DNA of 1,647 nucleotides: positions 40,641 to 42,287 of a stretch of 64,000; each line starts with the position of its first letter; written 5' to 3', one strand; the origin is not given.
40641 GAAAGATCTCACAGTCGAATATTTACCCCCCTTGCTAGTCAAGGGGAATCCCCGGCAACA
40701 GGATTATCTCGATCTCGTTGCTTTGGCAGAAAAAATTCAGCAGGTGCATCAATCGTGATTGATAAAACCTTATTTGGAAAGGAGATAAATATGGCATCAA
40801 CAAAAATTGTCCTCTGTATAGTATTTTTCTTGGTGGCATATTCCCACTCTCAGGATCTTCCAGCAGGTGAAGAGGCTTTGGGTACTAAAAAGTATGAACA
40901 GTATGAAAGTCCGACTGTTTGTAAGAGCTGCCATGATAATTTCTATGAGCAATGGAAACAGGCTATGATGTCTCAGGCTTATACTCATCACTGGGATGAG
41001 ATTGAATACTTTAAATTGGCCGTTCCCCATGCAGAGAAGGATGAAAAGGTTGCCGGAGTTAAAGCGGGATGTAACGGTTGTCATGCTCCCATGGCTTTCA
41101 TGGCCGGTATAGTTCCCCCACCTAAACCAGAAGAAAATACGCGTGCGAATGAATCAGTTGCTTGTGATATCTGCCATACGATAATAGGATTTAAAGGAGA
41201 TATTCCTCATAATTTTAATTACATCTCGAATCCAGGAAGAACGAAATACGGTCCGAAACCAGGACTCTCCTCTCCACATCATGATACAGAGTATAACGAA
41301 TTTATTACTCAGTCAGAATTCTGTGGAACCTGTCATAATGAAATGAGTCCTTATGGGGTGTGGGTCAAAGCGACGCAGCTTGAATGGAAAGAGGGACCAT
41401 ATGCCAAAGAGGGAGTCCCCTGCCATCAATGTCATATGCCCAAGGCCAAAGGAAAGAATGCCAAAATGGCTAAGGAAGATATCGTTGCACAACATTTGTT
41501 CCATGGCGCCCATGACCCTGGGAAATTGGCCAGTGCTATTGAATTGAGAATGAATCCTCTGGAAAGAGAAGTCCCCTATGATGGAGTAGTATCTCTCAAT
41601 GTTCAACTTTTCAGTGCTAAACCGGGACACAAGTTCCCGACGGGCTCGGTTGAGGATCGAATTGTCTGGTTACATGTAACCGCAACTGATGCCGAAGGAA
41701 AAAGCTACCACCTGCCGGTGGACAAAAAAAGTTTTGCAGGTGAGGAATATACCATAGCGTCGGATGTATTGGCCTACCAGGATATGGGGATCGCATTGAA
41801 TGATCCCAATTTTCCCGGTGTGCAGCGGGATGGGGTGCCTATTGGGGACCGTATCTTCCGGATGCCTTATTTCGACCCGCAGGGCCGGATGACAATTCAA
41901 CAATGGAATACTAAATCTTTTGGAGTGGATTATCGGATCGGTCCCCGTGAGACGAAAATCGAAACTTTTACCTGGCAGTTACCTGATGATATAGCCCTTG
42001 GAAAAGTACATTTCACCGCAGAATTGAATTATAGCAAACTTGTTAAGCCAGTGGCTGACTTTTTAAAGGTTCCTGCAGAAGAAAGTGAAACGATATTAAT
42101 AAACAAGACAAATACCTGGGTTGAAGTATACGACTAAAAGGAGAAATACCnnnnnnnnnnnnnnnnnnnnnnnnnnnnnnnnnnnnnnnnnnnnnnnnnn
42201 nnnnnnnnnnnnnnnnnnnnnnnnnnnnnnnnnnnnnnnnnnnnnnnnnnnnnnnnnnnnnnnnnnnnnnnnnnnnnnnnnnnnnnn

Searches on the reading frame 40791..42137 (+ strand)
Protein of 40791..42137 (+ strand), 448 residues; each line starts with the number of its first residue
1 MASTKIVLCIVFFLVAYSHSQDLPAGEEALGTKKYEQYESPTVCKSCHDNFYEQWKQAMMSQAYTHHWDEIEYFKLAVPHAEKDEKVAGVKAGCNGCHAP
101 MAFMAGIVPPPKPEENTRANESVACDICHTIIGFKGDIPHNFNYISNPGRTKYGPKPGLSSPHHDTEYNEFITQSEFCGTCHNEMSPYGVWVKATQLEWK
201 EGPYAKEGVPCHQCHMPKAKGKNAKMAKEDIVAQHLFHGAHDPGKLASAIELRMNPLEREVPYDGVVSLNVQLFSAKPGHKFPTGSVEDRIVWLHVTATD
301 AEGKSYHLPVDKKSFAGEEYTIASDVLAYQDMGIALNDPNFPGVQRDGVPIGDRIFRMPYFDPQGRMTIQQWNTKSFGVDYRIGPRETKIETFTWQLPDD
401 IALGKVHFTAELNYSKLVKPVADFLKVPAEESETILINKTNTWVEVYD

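Call 3: search_protein_families(library=pfam, proteins=[window:40791-42137:+], max_evalue=0.1)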
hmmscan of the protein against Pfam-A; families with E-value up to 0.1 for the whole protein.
window:40791-42137:+ (448 aa): 9 families
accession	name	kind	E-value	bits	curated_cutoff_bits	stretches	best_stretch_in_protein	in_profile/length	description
PF13435.11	Cytochrome_C554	-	6.4e-08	33.9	20.8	1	43-130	1-84/84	Cytochrome c554 and c-prime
PF22113.1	Mtrc-MtrF_II-IV_dom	-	1.1e-06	28.8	30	2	174-245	5-64/176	Outer membrane cytochrome MtrC/MtrF-like, domains II/IV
PF14522.11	Cytochrome_C7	-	3.4e-06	27.2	24.8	1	40-130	12-67/67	Cytochrome c7 and related cytochrome c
PF03264.19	Cytochrom_NNT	-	4.1e-05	23.8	24.1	1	171-235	32-90/174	NapC/NirT cytochrome c family, N-terminal region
PF14537.11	Cytochrom_c3_2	-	5.6e-05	24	25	0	172-220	23-69/79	Cytochrome c3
PF09699.15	Paired_CXXCH_1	-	0.00015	21.8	20.6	0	206-230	5-27/41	Doubled CXXCH motif (Paired_CXXCH_1)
PF02335.20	Cytochrom_C552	-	0.0012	18.3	24.1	1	199-228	235-264/438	Cytochrome c552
PF13438.11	DUF4113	-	0.058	13.9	24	0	55-71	32-48/51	Domain of unknown function (DUF4113)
PF07627.16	PSCyt3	-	0.07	13.9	27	0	170-190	63-83/98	Protein of unknown function (DUF1588)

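Call 4: search_protein_families(library=ncbifam, proteins=[window:40791-42137:+], max_evalue=0.1)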
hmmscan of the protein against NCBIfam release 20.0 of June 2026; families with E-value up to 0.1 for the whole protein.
window:40791-42137:+ (448 aa): 7 families
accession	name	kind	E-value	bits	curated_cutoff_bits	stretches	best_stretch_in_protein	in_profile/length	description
NF040886.1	cyt_C_like_Sec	equivalog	6.6e-13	48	250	2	123-315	155-342/423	multiheme c-type cytochrome (seleno)protein ExtKL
TIGR03153.1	cytochr_NrfH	equivalog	0.0017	18.4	134.2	1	168-236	21-79/138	cytochrome c nitrite reductase small subunit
NF008339.0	PRK11125.1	equivalog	0.0055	15.4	595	1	199-227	277-305/487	ammonia-forming cytochrome c nitrite reductase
TIGR03152.1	cyto_c552_HCOOH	exception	0.0079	15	692.5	1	199-232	235-268/441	ammonia-forming nitrite reductase cytochrome c552 subunit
TIGR03508.1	decahem_SO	subfamily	0.019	14.5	192.2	0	93-227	4-113/258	DmsE family decaheme c-type cytochrome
NF041028.1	decahem_GSU2203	exception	0.069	12.3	325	0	174-230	100-147/317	GSU2203 family decaheme c-type cytochrome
TIGR01905.1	paired_CXXCH_1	subfamily_domain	0.098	12.6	25.2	0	174-185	28-39/41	doubled CXXCH domain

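Call 43: find_homologous_proteins(query=window:40791-42137:+, max_evalue=0.001)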
Query window:40791-42137:+ (448 aa): 2629 proteins with E <= 0.001 among 4379 candidates; the best 120 are listed.
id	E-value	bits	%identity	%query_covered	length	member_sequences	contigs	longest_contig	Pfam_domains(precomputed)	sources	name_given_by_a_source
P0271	0.0e+0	1074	100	100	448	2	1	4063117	PF13435.12,PF14522.12,PF22113.2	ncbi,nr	ncbi:MAG: hypothetical protein JSW33_13490 [bacterium]|nr:MAG: hypothetical protein JSW33_13490 [bac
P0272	4.3e-280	948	86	100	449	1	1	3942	PF13435.12,PF14522.12,PF22113.2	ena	-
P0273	7.8e-275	930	87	96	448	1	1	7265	PF13435.12,PF14522.12,PF22113.2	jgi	jgi:hypothetical protein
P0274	8.5e-273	924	87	97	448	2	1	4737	PF13435.12,PF03264.20,PF14522.12,PF22113.2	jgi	jgi:hypothetical protein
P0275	2.1e-270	916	83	100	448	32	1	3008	PF14537.12,PF13435.12,PF14522.12,PF22113.2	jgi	jgi:nitrate/TMAO reductase-like tetraheme cytochrome c subunit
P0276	4.6e-264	895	81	100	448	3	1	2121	PF13435.12,PF03264.20,PF14522.12,PF22113.2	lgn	-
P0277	1.8e-261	886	81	100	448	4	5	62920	PF14537.12,PF13435.12,PF03264.20,PF14522.12,PF22113.2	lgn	-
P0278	1.9e-260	883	83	96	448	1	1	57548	PF14537.12,PF13435.12,PF14522.12,PF22113.2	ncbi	-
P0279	2.8e-258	876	81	98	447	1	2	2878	PF13435.12,PF03264.20,PF14522.12,PF22113.2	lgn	-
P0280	3.0e-257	872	81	99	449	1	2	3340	PF13435.12,PF03264.20,PF14522.12,PF22113.2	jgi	jgi:nitrate/TMAO reductase-like tetraheme cytochrome c subunit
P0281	1.8e-256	870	79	99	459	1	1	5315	PF13435.12,PF14522.12,PF22113.2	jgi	jgi:nitrate/TMAO reductase-like tetraheme cytochrome c subunit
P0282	8.4e-256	868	79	100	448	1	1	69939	PF13435.12,PF03264.20,PF14522.12,PF22113.2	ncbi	-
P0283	1.1e-254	864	80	99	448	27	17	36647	PF13435.12,PF03264.20,PF14522.12,PF22113.2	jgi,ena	jgi:hypothetical protein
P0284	5.2e-247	839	77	98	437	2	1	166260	PF14537.12,PF13435.12,PF03264.20,PF14522.12,PF22113.2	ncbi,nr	ncbi:MAG: hypothetical protein GTO51_05470 [Candidatus Latescibacteria bacterium]|nr:hypothetical pr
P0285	6.9e-247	838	76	100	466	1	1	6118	PF14537.12,PF13435.12,PF14522.12,PF22113.2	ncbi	-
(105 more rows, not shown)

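Call 44: search_solved_structures(query=window:40791-42137:+, max_evalue=1, show_alignments=2)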
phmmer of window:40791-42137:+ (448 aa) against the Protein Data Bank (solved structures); distinct sequences matched with E-value up to 1: 7.
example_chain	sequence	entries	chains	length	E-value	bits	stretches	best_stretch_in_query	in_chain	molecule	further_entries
5ze8_A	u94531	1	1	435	9.2e-07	31.6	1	24-136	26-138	cytochrome c552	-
8rv0_Y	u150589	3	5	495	0.0063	19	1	203-226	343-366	Octaheme cytochrome c nitrite reductase | Octaheme nitrite c cytochrome c reductase | Octaheme nitrite reductase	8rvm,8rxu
2rf7_A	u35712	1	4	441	0.36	13.2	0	198-228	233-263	Cytochrome c-552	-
4wjy_A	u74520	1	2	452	0.38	13.1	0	198-228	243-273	Cytochrome c-552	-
5gg5_A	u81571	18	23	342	0.38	13.1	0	351-429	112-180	Hydrolase, NUDIX family protein | NUDIX family protein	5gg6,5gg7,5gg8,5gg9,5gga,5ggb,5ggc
1gu6_A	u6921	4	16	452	0.42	13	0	198-228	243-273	CYTOCHROME C552 | Cytochrome c-552 | Cytochrome c nitrite reductase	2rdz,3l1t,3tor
1qdb_A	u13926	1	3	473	0.48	12.8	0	199-228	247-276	CYTOCHROME C NITRITE REDUCTASE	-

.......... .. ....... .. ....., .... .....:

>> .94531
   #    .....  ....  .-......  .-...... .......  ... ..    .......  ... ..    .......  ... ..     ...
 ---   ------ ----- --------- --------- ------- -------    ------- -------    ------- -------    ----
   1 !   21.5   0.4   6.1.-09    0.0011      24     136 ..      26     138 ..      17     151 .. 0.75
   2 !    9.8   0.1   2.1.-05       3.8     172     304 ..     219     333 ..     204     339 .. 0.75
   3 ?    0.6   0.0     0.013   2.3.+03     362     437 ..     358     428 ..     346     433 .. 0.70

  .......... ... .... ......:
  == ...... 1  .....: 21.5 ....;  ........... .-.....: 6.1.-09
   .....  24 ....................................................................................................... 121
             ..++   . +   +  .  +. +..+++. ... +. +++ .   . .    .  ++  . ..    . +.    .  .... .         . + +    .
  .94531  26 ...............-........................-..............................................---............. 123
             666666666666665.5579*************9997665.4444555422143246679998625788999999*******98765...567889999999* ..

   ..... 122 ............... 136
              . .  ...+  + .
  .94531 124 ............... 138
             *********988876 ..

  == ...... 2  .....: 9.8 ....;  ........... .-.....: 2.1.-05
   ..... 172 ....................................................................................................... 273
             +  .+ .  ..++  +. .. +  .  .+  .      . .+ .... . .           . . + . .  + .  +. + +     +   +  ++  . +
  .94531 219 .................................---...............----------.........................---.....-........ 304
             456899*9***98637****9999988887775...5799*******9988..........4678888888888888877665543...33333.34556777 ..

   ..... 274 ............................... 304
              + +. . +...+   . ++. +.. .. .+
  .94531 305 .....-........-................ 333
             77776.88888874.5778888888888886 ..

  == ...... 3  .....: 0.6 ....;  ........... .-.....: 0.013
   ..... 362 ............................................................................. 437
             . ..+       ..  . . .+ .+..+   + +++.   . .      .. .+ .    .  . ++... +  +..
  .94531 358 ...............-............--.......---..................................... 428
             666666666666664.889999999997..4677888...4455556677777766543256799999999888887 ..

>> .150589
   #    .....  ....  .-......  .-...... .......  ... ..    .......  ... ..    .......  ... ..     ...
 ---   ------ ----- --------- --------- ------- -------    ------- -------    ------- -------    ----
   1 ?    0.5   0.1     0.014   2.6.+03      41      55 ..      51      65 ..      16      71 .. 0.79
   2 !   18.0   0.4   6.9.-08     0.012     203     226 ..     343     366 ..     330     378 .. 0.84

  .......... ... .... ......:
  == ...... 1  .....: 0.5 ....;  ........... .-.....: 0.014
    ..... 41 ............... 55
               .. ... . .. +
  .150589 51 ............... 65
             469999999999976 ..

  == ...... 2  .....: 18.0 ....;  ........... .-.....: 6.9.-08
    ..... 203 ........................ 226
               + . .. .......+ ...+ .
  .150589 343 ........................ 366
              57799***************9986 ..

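Call 65: search_solved_structures(query=A2, max_evalue=1)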
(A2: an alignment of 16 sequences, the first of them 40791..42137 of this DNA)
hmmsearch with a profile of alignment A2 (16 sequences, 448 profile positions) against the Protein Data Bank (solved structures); distinct sequences matched with E-value up to 1: 10.
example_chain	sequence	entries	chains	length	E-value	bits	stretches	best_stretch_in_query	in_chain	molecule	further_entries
5ze8_A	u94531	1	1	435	5e-11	45.3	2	40-136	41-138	cytochrome c552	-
1qdb_A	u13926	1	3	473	0.046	15.8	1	199-230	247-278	CYTOCHROME C NITRITE REDUCTASE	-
2rf7_A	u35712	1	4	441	0.23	13.5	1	198-233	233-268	Cytochrome c-552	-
1gu6_A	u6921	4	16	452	0.24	13.4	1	198-234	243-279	CYTOCHROME C552 | Cytochrome c-552 | Cytochrome c nitrite reductase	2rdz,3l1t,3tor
4wjy_A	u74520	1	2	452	0.24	13.4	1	198-234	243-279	Cytochrome c-552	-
8rv0_Y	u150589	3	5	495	0.3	13.1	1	204-226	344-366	Octaheme cytochrome c nitrite reductase | Octaheme nitrite c cytochrome c reductase | Octaheme nitrite reductase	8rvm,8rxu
9vgn_A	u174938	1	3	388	0.57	12.2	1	381-434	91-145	Cytochrome P450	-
3ubr_A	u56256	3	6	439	0.66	12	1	198-225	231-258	Cytochrome c-552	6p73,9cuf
9vgm_A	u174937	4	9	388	0.74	11.8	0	381-434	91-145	Cytochrome P450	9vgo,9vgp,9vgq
8e5g_A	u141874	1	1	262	0.77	11.8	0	85-200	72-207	c-type cytochrome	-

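Call 71: predict_structure(alignment_id=A2)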
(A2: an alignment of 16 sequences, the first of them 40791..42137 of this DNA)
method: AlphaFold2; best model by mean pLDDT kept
length: 448 residues; sequences in the alignment: 16
mean_pLDDT: 43.9   pTM: 0.37
mean pLDDT of the five models: 43.9, 42.6, 41.7, 41.2, 40.7
residues with pLDDT >= 90: 22; 70-90: 54; 50-70: 43; < 50: 329
segments of 3 or more residues with pLDDT < 50: 20-200, 202-205, 207-249, 276-292, 313-388, 424-427
pLDDT, mean of each block of 10 residues (from residue 1): 82 72 37 35 33 32 26 32 40 26 24 25 23 27 23 26 31 38 36 40 47 38 33 29 31 80 87 46 31 71 80 33 26 37 30 32 40 29 41 81 90 56 52 65 92
secondary structure, 60 per line:
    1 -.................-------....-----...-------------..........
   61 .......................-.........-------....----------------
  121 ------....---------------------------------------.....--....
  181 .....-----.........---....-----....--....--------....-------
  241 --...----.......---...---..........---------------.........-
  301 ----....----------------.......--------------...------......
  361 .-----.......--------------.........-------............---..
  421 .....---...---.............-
elements in order: H2-18 H26-29 H51-83 H85-93 H101-104 H127-130 H170-174 E177-185 E191-199 H203-206 H212-215 E218-221 E230-233 E250-256 E260-262 E266-275 E291-299 E305-308 H325-331 E355-361 E367-373 E388-396 E404-415 H419-425 E435-447
